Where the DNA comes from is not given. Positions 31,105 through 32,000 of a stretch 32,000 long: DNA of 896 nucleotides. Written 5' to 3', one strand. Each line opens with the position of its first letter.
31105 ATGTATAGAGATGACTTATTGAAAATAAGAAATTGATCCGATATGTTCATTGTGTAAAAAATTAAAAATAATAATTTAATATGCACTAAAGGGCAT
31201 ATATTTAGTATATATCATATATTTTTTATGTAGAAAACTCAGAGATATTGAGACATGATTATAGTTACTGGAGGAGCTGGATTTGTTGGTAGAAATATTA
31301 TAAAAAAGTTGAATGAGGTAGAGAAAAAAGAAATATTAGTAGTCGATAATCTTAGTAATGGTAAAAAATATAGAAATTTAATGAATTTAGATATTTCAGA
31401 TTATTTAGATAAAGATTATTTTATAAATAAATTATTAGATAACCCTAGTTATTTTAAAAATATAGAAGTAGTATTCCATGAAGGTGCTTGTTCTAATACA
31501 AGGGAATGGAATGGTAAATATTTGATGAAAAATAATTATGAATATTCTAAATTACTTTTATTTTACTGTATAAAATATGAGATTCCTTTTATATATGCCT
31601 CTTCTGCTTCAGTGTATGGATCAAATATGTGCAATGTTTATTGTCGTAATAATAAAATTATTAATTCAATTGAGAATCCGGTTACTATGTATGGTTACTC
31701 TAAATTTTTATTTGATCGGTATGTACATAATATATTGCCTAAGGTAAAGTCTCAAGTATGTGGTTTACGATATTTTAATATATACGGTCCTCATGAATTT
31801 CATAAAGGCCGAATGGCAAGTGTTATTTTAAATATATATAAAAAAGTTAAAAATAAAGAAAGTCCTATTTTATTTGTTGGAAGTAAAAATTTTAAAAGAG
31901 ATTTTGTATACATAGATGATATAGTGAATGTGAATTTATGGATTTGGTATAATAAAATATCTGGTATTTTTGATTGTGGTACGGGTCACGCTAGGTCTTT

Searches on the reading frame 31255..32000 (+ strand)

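Call 8: find_related_loci(query=window:31255-32000:+, collection=genome_contigs, flank=10000)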
Query window:31255-32000:+ (248 aa) in genome_contigs; peptide patterns used: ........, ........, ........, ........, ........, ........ (x = any residue, [..] = any of these).
161 stretches matched a pattern; 6 encode a relative of the query (tblastn E <= 1e-3); 6 distinct loci.
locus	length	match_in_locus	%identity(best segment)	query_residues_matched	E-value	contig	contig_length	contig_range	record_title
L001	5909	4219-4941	56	1-248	6e-93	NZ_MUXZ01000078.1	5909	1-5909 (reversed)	Canicola haemoglobinophilus strain CCUG 3714 3714T_ctg_0000078, whole genome shotgun sequence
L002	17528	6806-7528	56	1-248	1e-92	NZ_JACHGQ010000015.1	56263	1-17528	Histophilus somni strain DSM 23850 Ga0244550_15, whole genome shotgun sequence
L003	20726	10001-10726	54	1-248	5e-90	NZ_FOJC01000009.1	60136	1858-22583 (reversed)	[Haemophilus] ducreyi strain ATCC 33940, whole genome shotgun sequence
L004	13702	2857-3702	28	3-248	2e-14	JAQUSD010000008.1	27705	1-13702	MAG: Candidatus Nanoarchaeia archaeon isolate STD1_89 NODE_3540_length_27705_cov_3.871310_Sandtown_D1, whole genome shot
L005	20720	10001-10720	24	2-245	4e-13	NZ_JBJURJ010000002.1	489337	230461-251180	Paenibacillus mesotrionivorans strain P15 P15_scaffold2, whole genome shotgun sequence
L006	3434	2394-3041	26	2-224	7e-10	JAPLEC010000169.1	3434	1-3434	MAG: Bacteroidia bacterium isolate LacPavin_0920_SED5_MAG_39_11 LacPavin_0920_SED5_scaffold_231152, whole genome shotgun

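Call 17: search_protein_families(library=ncbifam, proteins=[window:31255-32000:+], max_evalue=0.00001)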
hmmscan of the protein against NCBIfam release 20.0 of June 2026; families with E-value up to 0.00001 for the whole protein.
window:31255-32000:+ (248 aa): 11 families
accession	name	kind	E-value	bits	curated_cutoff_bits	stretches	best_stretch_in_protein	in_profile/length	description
NF008360.0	PRK11150.1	equivalog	1.4e-102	343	452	1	1-248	1-242/310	ADP-glyceromanno-heptose 6-epimerase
TIGR02197.1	heptose_epim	equivalog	4.8e-93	311.8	274.6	1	2-248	1-248/316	ADP-glyceromanno-heptose 6-epimerase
TIGR01179.1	galE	equivalog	4.2e-19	68.5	262.3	1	2-246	2-261/332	UDP-glucose 4-epimerase GalE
NF011728.1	PRK15181.1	equivalog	3.4e-14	52.6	760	1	3-228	19-246/348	Vi polysaccharide biosynthesis UDP-N-acetylglucosaminuronic acid C-4 epimerase TviC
TIGR01181.1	dTDP_gluc_dehyt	equivalog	5.3e-11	42.2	365.1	1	2-226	2-226/321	dTDP-glucose 4,6-dehydratase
NF008872.0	PRK11908.1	equivalog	4.4e-09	35.8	294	1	2-234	4-240/349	bifunctional UDP-4-keto-pentose/UDP-xylose synthase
NF007956.0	PRK10675.1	subfamily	4.5e-08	32.6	394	1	2-181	3-185/338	UDP-glucose 4-epimerase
TIGR03466.1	HpnA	hypoth_equivalog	9.4e-08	31.3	367.65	1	3-163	4-158/327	hopanoid-associated sugar epimerase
NF043036.1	ErythonDh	equivalog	9.8e-08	31.5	325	1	2-154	3-157/321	D-erythronate dehydrogenase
NF005998.1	PRK08125.1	equivalog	1.9e-06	26.6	777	1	2-233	318-553/649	bifunctional UDP-4-amino-4-deoxy-L-arabinose formyltransferase/UDP-glucuronic acid oxidase ArnA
TIGR04180.1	EDH_00030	hypoth_equivalog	4.7e-06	25.9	475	1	2-226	1-220/297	NAD-dependent 4,6-dehydratase LegB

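Call 22: find_homologous_proteins(query=window:31255-32000:+, max_evalue=1e-60)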
Query window:31255-32000:+ (248 aa): 5474 proteins with E <= 1e-60 among 8000 candidates; the best 120 are listed.
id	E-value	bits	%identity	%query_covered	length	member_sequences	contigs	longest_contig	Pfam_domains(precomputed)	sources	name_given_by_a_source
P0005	9.8e-164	561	100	100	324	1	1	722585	PF16363.12,PF01073.26,PF01370.28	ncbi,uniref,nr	ncbi:ADP-L-glycero-D-manno-heptose-6-epimerase [Candidatus Blochmanniella vafra str. BVAF]|uniref:AD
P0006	5.6e-107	375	66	100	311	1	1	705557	PF04321.24,PF16363.12,PF02719.22,PF01073.26,PF07993.19,PF01370.28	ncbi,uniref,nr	ncbi:ADP-L-Glycero-D-mannoheptose-6-epimerase [Candidatus Blochmanniella floridana]|uniref:ADP-L-gly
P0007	1.6e-103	364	65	100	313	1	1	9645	PF04321.24,PF16363.12,PF02719.22,PF01073.26,PF07993.19,PF01370.28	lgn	-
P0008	2.8e-103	363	65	100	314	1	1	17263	PF04321.24,PF16363.12,PF02719.22,PF01073.26,PF01370.28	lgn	-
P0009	5.6e-103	362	63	100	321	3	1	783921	PF04321.24,PF16363.12,PF02719.22,PF01073.26,PF01370.28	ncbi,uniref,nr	ncbi:ADP-glyceromanno-heptose 6-epimerase [Blochmannia endosymbiont of Camponotus sp. C-003]|uniref:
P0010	1.1e-102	361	64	100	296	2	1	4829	PF04321.24,PF16363.12,PF02719.22,PF01073.26,PF07993.19,PF01370.28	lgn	-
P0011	1.9e-102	360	64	100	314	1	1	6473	PF04321.24,PF16363.12,PF02719.22,PF01073.26,PF07993.19,PF01370.28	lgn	-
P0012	2.8e-102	360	66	100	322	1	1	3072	PF16363.12,PF01073.26,PF01370.28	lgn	-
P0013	4.7e-102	359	65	100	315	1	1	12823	PF04321.24,PF16363.12,PF02719.22,PF01073.26,PF01370.28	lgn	-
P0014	1.3e-101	357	64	100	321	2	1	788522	PF04321.24,PF16363.12,PF02719.22,PF01073.26,PF07993.19,PF01370.28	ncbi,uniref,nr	ncbi:ADP-glyceromanno-heptose 6-epimerase [Blochmannia endosymbiont of Camponotus nipponensis]|unire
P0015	3.1e-101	356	63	100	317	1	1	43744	PF04321.24,PF16363.12,PF01073.26,PF07993.19,PF01370.28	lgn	-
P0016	9.0e-101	355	65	100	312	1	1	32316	PF04321.24,PF16363.12,PF01073.26,PF01370.28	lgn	-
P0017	3.8e-100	353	64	100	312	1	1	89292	PF04321.24,PF16363.12,PF02719.22,PF01073.26,PF07993.19,PF01370.28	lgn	-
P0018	4.2e-100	352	65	100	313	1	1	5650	PF04321.24,PF16363.12,PF02719.22,PF01073.26,PF07993.19,PF01370.28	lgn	-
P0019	4.4e-100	352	64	100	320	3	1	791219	PF04321.24,PF16363.12,PF02719.22,PF01073.26,PF07993.19,PF01370.28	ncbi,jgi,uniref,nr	ncbi:ADP-L-glycero-D-manno-heptose-6-epimerase [Candidatus Blochmanniella chromaiodes str. 640]|unir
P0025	2.6e-97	343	65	100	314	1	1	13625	PF04321.24,PF16363.12,PF01073.26,PF07993.19,PF01370.28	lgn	-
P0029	4.6e-96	339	61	100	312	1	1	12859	PF04321.24,PF16363.12,PF02719.22,PF01073.26,PF01370.28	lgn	-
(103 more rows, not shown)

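Call 23: find_encoding_contigs(protein=P0006, flank=10000, max_places=2)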
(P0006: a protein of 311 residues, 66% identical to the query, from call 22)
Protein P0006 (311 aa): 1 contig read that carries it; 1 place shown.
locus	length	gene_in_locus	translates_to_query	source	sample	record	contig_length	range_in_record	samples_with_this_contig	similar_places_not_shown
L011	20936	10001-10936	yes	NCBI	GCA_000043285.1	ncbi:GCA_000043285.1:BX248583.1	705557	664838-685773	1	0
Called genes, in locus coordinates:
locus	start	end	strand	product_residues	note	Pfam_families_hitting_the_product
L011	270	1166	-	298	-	PF02219:MTHFR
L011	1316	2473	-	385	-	PF01053:Cys_Met_Meta_PP, PF00155:Aminotran_1_2 (weak)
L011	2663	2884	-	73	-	PF01197:Ribosomal_L31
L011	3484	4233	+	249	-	PF00970:FAD_binding_6 (weak), PF08030:NAD_binding_6 (faint), PF00175:NAD_binding_1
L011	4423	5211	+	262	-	PF00121:TIM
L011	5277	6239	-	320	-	PF00365:PFK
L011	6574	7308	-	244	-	PF06426:SATase_N, PF00132:Hexapep (weak)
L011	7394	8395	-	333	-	PF01210:NAD_Gly3P_dh_N, PF07479:NAD_Gly3P_dh_C, PF20618:GPD_NAD_C_bact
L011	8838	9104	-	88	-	PF00462:Glutaredoxin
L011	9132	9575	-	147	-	PF00581:Rhodanese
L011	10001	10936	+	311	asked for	PF01073:3Beta_HSD, PF01370:Epimerase, PF02719:Polysacc_synt_2 (weak), PF04321:RmlD_sub_bind (weak), PF07993:NAD_binding_4 (faint), PF16363:GDP_Man_Dehyd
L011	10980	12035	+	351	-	PF01075:Glyco_transf_9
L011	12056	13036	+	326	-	PF01075:Glyco_transf_9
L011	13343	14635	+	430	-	PF04413:Glycos_transf_N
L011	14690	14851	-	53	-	PF00471:Ribosomal_L33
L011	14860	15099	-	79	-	PF00830:Ribosomal_L28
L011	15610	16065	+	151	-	PF00692:dUTPase, PF22769:DCD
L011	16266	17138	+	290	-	PF03755:YicC-like_N, PF08340:YicC-like_C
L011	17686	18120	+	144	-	PF22381:Staph_reg_Sar_Rot (weak), PF12802:MarR_2 (weak), PF01047:MarR, PF13463:HTH_27 (weak)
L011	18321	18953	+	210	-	PF00625:Guanylate_kin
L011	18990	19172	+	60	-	PF01192:RNA_pol_Rpb6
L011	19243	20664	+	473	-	PF03951:Gln-synt_N, PF00120:Gln-synt_C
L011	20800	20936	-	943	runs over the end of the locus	PF02739:5_3_exonuc_N, PF01367:5_3_exonuc, PF00476:DNA_pol_A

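Call 24: find_encoding_contigs(protein=P0019, flank=10000, max_places=2)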
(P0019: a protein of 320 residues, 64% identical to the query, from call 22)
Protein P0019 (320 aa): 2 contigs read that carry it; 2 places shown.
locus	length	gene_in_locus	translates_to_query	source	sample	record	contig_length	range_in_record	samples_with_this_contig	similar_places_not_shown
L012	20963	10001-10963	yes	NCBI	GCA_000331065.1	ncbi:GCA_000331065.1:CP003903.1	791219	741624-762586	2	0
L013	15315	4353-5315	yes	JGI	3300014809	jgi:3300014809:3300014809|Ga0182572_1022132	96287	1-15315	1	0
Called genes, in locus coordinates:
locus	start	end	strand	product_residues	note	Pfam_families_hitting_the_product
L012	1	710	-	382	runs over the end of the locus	PF01053:Cys_Met_Meta_PP, PF00155:Aminotran_1_2 (faint)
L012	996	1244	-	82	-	PF01197:Ribosomal_L31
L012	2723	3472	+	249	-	PF08030:NAD_binding_6 (faint), PF00175:NAD_binding_1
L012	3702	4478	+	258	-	PF00121:TIM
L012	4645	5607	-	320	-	PF00365:PFK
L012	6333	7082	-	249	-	PF06426:SATase_N, PF14602:Hexapep_2 (faint), PF00132:Hexapep (weak)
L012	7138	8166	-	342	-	PF01210:NAD_Gly3P_dh_N, PF02558:ApbA, PF07479:NAD_Gly3P_dh_C, PF20618:GPD_NAD_C_bact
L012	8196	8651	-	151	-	PF02556:SecB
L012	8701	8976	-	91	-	PF00462:Glutaredoxin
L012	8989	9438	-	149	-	PF00581:Rhodanese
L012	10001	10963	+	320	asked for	PF01073:3Beta_HSD, PF01370:Epimerase, PF02719:Polysacc_synt_2 (weak), PF04321:RmlD_sub_bind (faint), PF07993:NAD_binding_4 (faint), PF16363:GDP_Man_Dehyd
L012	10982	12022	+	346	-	PF01075:Glyco_transf_9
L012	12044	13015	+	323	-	PF01075:Glyco_transf_9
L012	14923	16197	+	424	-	PF04413:Glycos_transf_N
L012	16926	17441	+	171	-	PF01467:CTP_transf_like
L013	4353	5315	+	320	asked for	PF01073:3Beta_HSD, PF01370:Epimerase, PF02719:Polysacc_synt_2 (weak), PF04321:RmlD_sub_bind (faint), PF07993:NAD_binding_4 (faint), PF16363:GDP_Man_Dehyd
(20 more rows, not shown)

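Call 37: find_encoding_contigs(protein=P0015, flank=10000, max_places=1)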
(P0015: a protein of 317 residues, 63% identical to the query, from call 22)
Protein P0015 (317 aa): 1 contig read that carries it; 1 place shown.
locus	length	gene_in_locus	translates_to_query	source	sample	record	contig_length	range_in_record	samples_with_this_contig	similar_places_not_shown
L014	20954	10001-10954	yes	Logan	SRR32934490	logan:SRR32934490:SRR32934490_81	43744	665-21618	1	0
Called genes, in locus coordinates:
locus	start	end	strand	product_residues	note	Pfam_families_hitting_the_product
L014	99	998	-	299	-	PF02219:MTHFR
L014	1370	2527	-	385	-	PF01053:Cys_Met_Meta_PP, PF00155:Aminotran_1_2 (weak)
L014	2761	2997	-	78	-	PF01197:Ribosomal_L31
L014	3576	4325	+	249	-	PF00970:FAD_binding_6 (weak), PF08030:NAD_binding_6 (weak), PF00175:NAD_binding_1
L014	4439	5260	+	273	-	PF00121:TIM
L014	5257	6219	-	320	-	PF00365:PFK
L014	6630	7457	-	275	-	PF06426:SATase_N, PF00132:Hexapep (faint)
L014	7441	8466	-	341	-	PF01210:NAD_Gly3P_dh_N, PF02558:ApbA, PF03807:F420_oxidored (faint), PF07479:NAD_Gly3P_dh_C, PF20618:GPD_NAD_C_bact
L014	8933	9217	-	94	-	PF00462:Glutaredoxin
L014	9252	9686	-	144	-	PF00581:Rhodanese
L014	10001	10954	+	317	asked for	PF01073:3Beta_HSD, PF01370:Epimerase, PF04321:RmlD_sub_bind (weak), PF07993:NAD_binding_4 (faint), PF16363:GDP_Man_Dehyd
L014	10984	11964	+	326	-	PF01075:Glyco_transf_9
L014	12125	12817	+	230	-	PF04413:Glycos_transf_N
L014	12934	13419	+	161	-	-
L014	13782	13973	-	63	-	PF00471:Ribosomal_L33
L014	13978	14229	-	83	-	PF00830:Ribosomal_L28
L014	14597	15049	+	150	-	PF00692:dUTPase, PF22769:DCD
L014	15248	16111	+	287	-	PF03755:YicC-like_N, PF08340:YicC-like_C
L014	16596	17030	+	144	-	PF22381:Staph_reg_Sar_Rot (weak), PF12802:MarR_2 (weak), PF01047:MarR, PF13463:HTH_27 (weak)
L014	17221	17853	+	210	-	PF00625:Guanylate_kin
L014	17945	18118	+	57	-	PF01192:RNA_pol_Rpb6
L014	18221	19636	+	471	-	PF03951:Gln-synt_N, PF00120:Gln-synt_C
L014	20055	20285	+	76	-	-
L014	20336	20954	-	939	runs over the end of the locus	PF02739:5_3_exonuc_N, PF01367:5_3_exonuc, PF22619:DNA_polI_exo1 (weak), PF00476:DNA_pol_A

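Call 38: find_encoding_contigs(protein=P0025, flank=10000, max_places=1)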
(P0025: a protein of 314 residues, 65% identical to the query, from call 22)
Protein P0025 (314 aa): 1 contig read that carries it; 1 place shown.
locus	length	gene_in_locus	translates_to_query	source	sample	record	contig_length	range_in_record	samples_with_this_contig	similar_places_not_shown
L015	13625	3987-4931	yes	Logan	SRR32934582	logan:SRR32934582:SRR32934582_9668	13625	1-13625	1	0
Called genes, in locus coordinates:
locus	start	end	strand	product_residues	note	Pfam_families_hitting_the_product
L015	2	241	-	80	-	?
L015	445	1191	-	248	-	PF06426:SATase_N, PF00132:Hexapep (weak)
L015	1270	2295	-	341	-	PF01210:NAD_Gly3P_dh_N, PF02558:ApbA, PF07479:NAD_Gly3P_dh_C, PF20618:GPD_NAD_C_bact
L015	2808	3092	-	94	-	PF00462:Glutaredoxin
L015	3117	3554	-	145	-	PF00581:Rhodanese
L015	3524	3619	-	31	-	-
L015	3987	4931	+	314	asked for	PF01073:3Beta_HSD, PF01370:Epimerase, PF04321:RmlD_sub_bind (weak), PF07993:NAD_binding_4 (faint), PF16363:GDP_Man_Dehyd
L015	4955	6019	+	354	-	PF01075:Glyco_transf_9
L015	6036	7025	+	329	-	PF01075:Glyco_transf_9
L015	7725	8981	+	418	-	PF04413:Glycos_transf_N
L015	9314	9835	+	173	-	PF01467:CTP_transf_like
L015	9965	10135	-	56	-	PF00471:Ribosomal_L33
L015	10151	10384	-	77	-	PF00830:Ribosomal_L28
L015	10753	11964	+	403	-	PF02441:Flavoprotein, PF04127:DFP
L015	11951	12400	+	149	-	PF00692:dUTPase, PF22769:DCD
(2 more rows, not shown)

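Call 39: find_encoding_contigs(protein=P0017, flank=10000, max_places=1)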
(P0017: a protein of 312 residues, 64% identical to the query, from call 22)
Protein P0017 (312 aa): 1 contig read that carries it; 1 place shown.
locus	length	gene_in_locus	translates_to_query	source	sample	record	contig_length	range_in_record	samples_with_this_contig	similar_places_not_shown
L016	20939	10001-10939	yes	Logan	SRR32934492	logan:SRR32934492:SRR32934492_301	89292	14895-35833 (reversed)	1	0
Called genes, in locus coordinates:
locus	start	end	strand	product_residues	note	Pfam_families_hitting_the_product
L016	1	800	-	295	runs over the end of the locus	PF02219:MTHFR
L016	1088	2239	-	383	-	PF01053:Cys_Met_Meta_PP, PF00155:Aminotran_1_2 (weak)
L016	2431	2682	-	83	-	PF01197:Ribosomal_L31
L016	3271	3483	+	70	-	-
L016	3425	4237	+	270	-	PF00970:FAD_binding_6 (weak), PF00175:NAD_binding_1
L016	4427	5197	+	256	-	PF00121:TIM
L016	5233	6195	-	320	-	PF00365:PFK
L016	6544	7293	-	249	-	PF06426:SATase_N, PF14602:Hexapep_2 (faint), PF00132:Hexapep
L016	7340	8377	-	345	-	PF01210:NAD_Gly3P_dh_N, PF02558:ApbA, PF07479:NAD_Gly3P_dh_C, PF20618:GPD_NAD_C_bact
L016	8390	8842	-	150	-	PF02556:SecB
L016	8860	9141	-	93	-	PF00462:Glutaredoxin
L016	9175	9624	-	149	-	PF00581:Rhodanese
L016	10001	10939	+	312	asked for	PF01073:3Beta_HSD, PF01370:Epimerase, PF02719:Polysacc_synt_2 (weak), PF04321:RmlD_sub_bind (weak), PF07993:NAD_binding_4 (faint), PF16363:GDP_Man_Dehyd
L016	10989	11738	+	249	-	PF01075:Glyco_transf_9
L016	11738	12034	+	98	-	PF01075:Glyco_transf_9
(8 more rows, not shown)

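Call 71: find_encoding_contigs(protein=P0007, flank=10000, max_places=1)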
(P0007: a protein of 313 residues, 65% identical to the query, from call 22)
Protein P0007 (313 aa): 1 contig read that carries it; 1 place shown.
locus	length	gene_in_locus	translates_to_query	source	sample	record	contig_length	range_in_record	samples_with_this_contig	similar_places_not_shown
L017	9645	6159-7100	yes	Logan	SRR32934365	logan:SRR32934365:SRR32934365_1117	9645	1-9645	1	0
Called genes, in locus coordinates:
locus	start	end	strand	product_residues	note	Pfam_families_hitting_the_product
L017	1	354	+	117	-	?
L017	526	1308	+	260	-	PF00121:TIM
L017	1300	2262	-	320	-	PF00365:PFK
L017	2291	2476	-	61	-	-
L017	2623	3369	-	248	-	PF06426:SATase_N, PF00132:Hexapep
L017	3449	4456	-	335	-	PF01210:NAD_Gly3P_dh_N, PF02558:ApbA, PF07479:NAD_Gly3P_dh_C, PF20618:GPD_NAD_C_bact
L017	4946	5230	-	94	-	PF00462:Glutaredoxin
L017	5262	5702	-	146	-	PF00581:Rhodanese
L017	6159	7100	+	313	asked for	PF01073:3Beta_HSD, PF01370:Epimerase, PF02719:Polysacc_synt_2 (weak), PF04321:RmlD_sub_bind, PF07993:NAD_binding_4 (faint), PF16363:GDP_Man_Dehyd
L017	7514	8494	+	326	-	PF01075:Glyco_transf_9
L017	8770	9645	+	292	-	?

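Call 72: find_encoding_contigs(protein=P0029, flank=10000, max_places=1)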
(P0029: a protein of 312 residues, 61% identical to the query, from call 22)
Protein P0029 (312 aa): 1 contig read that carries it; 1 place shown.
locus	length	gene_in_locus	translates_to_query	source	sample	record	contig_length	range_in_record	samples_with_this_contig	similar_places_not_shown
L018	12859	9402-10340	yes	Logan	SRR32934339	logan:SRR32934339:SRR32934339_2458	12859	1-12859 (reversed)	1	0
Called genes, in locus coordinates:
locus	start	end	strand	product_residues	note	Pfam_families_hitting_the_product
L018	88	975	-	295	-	PF02219:MTHFR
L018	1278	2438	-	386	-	PF01053:Cys_Met_Meta_PP, PF00155:Aminotran_1_2 (weak)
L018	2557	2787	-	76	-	PF01197:Ribosomal_L31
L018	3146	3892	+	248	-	PF08030:NAD_binding_6 (weak), PF00175:NAD_binding_1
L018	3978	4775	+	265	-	PF00121:TIM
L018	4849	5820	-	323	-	PF00365:PFK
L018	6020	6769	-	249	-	PF06426:SATase_N, PF00132:Hexapep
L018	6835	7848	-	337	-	PF01210:NAD_Gly3P_dh_N, PF02558:ApbA, PF07479:NAD_Gly3P_dh_C, PF20618:GPD_NAD_C_bact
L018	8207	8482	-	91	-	PF00462:Glutaredoxin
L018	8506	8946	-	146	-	PF00581:Rhodanese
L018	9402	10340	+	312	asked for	PF01073:3Beta_HSD, PF01370:Epimerase, PF02719:Polysacc_synt_2 (weak), PF04321:RmlD_sub_bind, PF16363:GDP_Man_Dehyd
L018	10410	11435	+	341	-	PF01075:Glyco_transf_9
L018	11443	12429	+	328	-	PF01075:Glyco_transf_9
